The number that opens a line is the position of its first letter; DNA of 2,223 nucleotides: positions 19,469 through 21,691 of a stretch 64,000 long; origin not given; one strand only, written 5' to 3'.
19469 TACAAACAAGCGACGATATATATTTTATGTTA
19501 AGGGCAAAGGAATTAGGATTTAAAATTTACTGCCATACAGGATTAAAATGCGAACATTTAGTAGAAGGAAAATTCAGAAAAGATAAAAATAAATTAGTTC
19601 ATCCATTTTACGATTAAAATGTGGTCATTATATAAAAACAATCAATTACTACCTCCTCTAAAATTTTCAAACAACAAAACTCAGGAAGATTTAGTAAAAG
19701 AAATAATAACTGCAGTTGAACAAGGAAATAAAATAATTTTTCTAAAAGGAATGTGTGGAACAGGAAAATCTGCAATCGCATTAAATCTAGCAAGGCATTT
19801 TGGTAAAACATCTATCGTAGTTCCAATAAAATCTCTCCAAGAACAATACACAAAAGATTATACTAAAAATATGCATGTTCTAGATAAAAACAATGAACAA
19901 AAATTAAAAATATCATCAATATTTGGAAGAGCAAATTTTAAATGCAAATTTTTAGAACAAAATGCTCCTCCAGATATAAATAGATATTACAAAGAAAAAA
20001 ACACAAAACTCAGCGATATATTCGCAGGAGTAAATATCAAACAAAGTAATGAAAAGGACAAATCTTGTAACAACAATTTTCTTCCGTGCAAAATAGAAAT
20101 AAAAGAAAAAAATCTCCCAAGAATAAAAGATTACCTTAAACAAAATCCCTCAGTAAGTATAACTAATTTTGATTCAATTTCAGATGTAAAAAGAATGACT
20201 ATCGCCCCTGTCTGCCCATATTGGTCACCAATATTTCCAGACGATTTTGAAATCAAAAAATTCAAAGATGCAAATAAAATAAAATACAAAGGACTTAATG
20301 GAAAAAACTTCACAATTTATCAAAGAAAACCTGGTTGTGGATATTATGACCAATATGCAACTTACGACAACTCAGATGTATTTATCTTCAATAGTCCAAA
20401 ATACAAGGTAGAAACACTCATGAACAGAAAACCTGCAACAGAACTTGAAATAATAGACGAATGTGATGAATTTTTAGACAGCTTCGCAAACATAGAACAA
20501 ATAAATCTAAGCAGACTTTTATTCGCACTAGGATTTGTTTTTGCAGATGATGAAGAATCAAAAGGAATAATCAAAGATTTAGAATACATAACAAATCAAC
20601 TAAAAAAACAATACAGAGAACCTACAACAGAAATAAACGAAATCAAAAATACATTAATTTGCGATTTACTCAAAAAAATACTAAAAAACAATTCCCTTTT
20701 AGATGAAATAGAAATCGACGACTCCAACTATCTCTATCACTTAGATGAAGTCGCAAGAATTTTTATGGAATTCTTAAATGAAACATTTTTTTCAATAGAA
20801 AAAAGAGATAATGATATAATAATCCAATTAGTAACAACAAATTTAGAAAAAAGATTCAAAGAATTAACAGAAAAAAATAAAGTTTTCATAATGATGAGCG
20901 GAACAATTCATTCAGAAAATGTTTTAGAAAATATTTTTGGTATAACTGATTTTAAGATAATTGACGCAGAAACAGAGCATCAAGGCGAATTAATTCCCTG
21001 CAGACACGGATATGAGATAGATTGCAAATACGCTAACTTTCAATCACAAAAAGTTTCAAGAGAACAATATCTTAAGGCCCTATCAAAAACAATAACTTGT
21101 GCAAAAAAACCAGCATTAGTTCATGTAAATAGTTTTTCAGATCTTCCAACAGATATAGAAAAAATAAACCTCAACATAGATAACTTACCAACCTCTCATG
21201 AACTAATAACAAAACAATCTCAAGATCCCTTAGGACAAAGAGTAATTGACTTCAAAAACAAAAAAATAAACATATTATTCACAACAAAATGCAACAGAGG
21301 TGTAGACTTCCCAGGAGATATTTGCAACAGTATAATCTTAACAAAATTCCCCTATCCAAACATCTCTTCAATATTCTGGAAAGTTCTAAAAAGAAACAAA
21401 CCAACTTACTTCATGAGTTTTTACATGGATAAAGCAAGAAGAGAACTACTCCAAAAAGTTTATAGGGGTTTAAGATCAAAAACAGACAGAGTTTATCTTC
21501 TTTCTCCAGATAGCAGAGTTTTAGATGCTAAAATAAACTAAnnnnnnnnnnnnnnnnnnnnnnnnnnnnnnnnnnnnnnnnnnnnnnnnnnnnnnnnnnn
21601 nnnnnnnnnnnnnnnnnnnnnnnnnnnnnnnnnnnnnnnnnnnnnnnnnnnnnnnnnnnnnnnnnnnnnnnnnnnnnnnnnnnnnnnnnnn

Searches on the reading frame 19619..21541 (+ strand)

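Call 64: search_protein_families(library=pfam, proteins=[window:19619-21541:+], max_evalue=0.00001)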
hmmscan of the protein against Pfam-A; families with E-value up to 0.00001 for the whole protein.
window:19619-21541:+ (640 aa): 2 families
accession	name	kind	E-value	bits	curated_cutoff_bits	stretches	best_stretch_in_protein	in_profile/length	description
PF13307.12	Helicase_C_2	-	9.5e-16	58.7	25.3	1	490-639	3-159/170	Helicase C-terminal domain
PF04851.21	ResIII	-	5.3e-07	30.1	22.5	1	18-91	4-83/164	Type III restriction enzyme, res subunit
